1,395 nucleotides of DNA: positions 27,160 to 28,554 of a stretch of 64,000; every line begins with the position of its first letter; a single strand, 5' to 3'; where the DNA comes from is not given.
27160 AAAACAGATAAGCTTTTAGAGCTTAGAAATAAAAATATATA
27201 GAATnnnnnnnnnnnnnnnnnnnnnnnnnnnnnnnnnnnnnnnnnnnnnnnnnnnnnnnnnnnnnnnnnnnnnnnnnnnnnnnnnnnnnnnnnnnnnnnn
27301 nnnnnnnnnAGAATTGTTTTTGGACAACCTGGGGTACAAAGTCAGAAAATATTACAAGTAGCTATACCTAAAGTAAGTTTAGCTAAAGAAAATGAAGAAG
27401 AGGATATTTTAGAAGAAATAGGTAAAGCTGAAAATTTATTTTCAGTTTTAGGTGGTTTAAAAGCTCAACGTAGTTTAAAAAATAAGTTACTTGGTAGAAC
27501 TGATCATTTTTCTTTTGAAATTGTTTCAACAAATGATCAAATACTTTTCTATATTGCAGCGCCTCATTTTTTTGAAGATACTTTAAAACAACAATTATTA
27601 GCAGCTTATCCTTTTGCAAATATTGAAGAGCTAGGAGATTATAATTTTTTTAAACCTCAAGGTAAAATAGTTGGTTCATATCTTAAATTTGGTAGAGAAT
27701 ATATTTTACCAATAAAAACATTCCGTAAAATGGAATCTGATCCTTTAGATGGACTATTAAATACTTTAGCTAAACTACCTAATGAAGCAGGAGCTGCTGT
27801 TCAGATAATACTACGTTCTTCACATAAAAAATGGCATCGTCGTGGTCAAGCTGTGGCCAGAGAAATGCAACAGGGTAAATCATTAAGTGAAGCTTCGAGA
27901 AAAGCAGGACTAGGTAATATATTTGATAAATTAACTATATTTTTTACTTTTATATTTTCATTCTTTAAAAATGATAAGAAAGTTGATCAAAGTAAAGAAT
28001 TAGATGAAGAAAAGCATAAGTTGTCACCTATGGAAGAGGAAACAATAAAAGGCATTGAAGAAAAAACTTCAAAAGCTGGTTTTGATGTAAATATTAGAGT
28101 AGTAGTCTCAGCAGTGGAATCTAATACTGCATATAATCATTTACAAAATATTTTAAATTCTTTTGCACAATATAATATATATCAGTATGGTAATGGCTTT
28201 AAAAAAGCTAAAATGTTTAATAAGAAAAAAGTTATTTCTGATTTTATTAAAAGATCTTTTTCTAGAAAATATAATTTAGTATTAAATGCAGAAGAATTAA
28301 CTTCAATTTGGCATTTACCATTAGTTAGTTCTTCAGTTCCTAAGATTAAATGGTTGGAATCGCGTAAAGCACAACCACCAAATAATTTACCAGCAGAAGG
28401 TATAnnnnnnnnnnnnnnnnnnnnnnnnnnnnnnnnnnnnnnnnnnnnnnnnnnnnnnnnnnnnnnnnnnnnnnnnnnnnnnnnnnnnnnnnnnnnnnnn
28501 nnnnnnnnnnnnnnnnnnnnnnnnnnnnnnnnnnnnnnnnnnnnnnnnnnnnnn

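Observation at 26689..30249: Orphan TrwB/VirD4-like coupling ATPase with a 400-aa non-canonical N-terminal extension, in a three-gene leaderless operon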

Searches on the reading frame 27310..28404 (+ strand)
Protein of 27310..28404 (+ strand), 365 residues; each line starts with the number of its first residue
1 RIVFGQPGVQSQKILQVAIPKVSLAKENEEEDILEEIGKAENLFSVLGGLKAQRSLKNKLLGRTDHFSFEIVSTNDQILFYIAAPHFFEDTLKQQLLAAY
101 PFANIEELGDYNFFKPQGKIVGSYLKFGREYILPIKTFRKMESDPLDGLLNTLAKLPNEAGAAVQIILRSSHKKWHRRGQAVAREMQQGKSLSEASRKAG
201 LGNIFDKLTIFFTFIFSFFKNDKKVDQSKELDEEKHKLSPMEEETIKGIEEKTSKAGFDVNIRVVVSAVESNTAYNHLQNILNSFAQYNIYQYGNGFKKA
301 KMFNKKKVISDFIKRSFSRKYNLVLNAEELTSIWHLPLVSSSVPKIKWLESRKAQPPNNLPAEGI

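Call 32: predict_structure(alignment_id=A2)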
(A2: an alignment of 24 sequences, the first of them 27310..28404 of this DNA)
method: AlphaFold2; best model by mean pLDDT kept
length: 365 residues; sequences in the alignment: 24
mean_pLDDT: 83.3   pTM: 0.81
mean pLDDT of the five models: 83.3, 83.3, 83.2, 83.0, 82.6
residues with pLDDT >= 90: 173; 70-90: 125; 50-70: 46; < 50: 21
segments of 3 or more residues with pLDDT < 50: 1-7, 220-232
pLDDT, mean of each block of 10 residues (from residue 1): 43 90 69 87 91 79 88 96 91 91 89 87 93 92 92 94 96 88 89 84 58 58 40 66 88 93 96 96 92 84 86 91 95 92 89 62 56
secondary structure, 60 per line:
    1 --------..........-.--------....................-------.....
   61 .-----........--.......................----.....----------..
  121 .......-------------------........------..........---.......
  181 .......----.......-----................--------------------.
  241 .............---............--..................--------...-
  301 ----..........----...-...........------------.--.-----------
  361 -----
elements in order: E12-18 H29-48 H56-61 E67-74 E77-85 H86-99 E104-108 E119-127 H147-154 E161-170 H174-187 H192-198 H204-219 H240-253 E257-268 H271-288 E297-299 H305-314 E323-326 H327-333

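Call 97: search_protein_representatives(alignment_id=A2)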
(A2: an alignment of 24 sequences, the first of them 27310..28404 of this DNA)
Query: 24 sequences, 367 profile positions. Proteins with E-value up to 0.001 (for the whole library): 3829; up to 1e-10: 2310; up to 1e-30: 633. The best 150 are listed.
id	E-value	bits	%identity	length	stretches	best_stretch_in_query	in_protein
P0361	9.0e-143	492.0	-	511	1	4-367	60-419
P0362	1.6e-142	491.2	-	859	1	4-367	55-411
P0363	5.1e-134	463.2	-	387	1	6-348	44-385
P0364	4.0e-133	460.3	-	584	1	3-367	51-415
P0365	5.4e-133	459.8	-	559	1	41-367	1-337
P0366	8.4e-133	459.2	-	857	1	8-367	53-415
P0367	1.1e-131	455.5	-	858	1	4-367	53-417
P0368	2.9e-130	450.9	-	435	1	6-367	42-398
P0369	3.6e-129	447.3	-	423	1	9-367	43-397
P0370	1.1e-127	442.4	-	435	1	6-367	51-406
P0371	7.2e-127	439.7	-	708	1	6-367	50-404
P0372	2.3e-126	438.0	-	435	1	7-367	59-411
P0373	1.1e-125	435.8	-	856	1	2-367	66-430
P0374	7.4e-125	433.1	-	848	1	7-367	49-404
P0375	5.0e-123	427.1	-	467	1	4-367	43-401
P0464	2.0e-62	227.6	-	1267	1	10-367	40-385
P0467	6.6e-62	225.9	-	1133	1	43-367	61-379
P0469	6.4e-61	222.7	-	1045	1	7-367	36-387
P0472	1.2e-60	221.7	-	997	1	3-367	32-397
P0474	5.6e-60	219.6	-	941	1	3-367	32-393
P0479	1.3e-59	218.4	-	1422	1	12-367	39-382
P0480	2.3e-59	217.6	-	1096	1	40-365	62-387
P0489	1.3e-58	215.0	-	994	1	44-364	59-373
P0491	2.5e-58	214.1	-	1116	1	12-367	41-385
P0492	3.3e-58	213.8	-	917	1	6-363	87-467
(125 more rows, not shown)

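Call 98: list_cluster_members(proteins=[P0469, P0472, P0474, P0489, P0492, P0467, P0480, P0491, P0464, P0479])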
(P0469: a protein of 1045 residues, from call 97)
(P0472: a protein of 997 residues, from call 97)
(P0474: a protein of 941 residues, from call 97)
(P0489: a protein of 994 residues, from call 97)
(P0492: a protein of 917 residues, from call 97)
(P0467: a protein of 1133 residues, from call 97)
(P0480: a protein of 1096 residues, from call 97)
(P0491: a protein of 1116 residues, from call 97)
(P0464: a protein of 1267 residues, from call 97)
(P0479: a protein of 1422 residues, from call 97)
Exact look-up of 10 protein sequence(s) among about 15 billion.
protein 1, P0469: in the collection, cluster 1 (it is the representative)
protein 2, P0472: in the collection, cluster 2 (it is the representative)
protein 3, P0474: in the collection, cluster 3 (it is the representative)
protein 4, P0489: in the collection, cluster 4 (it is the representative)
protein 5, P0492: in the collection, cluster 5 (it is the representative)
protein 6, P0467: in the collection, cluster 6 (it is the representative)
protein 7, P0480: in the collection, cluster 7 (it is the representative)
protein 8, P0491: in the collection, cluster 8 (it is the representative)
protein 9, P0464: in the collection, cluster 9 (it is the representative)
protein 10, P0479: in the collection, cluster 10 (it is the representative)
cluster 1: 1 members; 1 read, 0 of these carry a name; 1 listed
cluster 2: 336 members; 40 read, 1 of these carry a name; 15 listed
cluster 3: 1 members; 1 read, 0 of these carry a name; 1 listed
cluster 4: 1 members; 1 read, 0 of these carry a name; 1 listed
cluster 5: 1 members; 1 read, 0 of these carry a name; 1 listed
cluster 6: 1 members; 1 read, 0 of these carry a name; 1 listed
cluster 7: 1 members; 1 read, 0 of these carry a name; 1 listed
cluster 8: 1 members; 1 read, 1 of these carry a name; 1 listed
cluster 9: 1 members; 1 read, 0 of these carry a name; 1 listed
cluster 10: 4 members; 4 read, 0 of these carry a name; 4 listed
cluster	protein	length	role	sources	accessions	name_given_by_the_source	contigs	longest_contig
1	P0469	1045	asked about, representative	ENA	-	-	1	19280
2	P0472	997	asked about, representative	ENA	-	-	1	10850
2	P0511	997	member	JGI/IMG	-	hypothetical protein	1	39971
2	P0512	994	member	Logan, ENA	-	-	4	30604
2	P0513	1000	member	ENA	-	-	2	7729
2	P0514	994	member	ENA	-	-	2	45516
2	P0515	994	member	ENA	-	-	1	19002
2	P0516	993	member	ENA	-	-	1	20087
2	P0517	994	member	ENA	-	-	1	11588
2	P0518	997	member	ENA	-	-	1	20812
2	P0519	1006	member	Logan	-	-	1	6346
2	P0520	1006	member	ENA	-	-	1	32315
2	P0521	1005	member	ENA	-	-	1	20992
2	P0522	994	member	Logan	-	-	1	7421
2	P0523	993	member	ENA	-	-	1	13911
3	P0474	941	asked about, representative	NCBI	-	-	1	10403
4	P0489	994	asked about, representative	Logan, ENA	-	-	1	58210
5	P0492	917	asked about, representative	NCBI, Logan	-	-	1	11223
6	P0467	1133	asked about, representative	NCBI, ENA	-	-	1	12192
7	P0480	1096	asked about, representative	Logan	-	-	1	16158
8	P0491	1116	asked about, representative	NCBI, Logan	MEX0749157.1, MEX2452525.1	MAG: type IV secretory system conjugative DNA transfer family protein [Candidatus ...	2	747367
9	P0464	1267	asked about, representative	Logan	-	-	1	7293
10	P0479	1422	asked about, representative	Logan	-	-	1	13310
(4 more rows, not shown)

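Call 99: find_encoding_contigs(protein=P0511, flank=8000, max_places=2)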
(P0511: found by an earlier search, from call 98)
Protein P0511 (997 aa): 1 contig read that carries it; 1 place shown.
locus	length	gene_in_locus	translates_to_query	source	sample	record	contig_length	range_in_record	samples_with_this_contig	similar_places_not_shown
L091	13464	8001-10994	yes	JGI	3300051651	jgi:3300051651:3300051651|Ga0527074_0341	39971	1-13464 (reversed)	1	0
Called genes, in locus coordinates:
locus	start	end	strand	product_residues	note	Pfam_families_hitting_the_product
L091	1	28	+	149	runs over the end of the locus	-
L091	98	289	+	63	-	PF00830:Ribosomal_L28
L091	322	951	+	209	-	PF02163:Peptidase_M50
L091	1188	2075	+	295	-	PF00293:NUDIX (weak), PF00075:RNase_H (weak), PF13456:RVT_3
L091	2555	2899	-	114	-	PF00453:Ribosomal_L20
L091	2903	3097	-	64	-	PF01632:Ribosomal_L35p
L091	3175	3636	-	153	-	PF05198:IF3_N, PF00707:IF3_C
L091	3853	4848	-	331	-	PF00493:MCM (faint), PF01078:Mg_chelatase, PF00158:Sigma54_activat, PF07728:AAA_5, PF00004:AAA (faint), PF13335:Mg_chelatase_C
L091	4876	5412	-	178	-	PF05362:Lon_C (weak), PF13541:ChlI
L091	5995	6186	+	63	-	-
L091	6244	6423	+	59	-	-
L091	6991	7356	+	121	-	-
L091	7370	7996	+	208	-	-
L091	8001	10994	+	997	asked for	PF26449:DUF8128, PF02534:T4SS-DNA_transf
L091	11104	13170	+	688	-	PF02518:HATPase_c, PF00204:DNA_gyraseB, PF01751:Toprim, PF00986:DNA_gyraseB_C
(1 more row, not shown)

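Call 100: find_encoding_contigs(protein=P0492, flank=6000, max_places=2)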
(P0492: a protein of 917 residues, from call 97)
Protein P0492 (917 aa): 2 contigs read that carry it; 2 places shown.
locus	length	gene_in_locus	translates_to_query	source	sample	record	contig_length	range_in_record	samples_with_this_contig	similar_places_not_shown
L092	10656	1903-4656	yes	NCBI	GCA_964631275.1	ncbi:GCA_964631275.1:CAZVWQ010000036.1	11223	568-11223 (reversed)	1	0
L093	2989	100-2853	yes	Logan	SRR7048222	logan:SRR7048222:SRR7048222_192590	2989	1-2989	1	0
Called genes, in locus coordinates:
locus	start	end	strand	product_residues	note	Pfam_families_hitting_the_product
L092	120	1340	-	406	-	PF02272:DHHA1, PF17768:RecJ_OB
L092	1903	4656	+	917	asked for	PF26449:DUF8128, PF01935:DUF87 (weak), PF02534:T4SS-DNA_transf (faint), PF10412:TrwB_AAD_bind (faint)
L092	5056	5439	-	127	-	PF02732:ERCC4 (faint)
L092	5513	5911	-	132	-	-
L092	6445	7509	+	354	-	PF00365:PFK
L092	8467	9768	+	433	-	PF00920:ILVD_EDD_N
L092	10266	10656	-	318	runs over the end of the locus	?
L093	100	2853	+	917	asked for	PF26449:DUF8128, PF01935:DUF87 (weak), PF02534:T4SS-DNA_transf (faint), PF10412:TrwB_AAD_bind (faint)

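Call 101: find_encoding_contigs(protein=P0474, flank=6000, max_places=2)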
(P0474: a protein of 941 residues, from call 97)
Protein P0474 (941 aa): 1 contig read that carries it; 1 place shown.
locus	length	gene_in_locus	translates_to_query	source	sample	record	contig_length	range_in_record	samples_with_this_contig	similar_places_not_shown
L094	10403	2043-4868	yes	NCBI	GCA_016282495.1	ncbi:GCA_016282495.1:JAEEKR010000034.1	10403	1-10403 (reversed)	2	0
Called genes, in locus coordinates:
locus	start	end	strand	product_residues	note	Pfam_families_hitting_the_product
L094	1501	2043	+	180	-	-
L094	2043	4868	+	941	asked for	PF26449:DUF8128, PF01935:DUF87 (faint), PF12696:TraG-D_C (weak)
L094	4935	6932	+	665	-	PF02518:HATPase_c, PF00204:DNA_gyraseB, PF01751:Toprim, PF00986:DNA_gyraseB_C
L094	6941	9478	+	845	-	PF00521:DNA_topoisoIV, PF03989:DNA_gyraseA_C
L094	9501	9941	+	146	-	PF02681:DUF212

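Call 106: find_encoding_contigs(protein=P0489, flank=7000, max_places=1)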
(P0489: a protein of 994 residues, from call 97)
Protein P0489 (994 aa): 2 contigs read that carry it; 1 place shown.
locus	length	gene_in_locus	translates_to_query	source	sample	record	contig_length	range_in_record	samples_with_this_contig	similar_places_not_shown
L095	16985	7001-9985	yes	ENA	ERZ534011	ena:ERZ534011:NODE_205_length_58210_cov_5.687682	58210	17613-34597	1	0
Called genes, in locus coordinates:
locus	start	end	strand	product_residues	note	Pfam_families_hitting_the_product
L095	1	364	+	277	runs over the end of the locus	PF01063:Aminotran_4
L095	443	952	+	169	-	-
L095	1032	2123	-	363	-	PF08545:ACP_syn_III, PF08541:ACP_syn_III_C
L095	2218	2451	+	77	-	-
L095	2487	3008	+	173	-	PF00300:His_Phos_1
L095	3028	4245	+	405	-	PF01702:TGT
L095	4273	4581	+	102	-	-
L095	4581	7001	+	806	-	PF26449:DUF8128, PF02534:T4SS-DNA_transf (faint), PF10412:TrwB_AAD_bind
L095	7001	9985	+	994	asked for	PF26449:DUF8128, PF10412:TrwB_AAD_bind (faint), PF12696:TraG-D_C (faint)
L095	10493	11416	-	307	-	PF02355:SecD_SecF_C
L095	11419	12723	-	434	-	PF21760:SecD_1st, PF22599:SecDF_P1_head, PF00873:ACR_tran, PF02355:SecD_SecF_C, PF03176:MMPL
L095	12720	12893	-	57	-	-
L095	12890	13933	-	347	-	PF00483:NTP_transferase, PF22640:ManC_GMP_beta-helix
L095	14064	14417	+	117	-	-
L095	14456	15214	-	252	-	PF00849:PseudoU_synth_2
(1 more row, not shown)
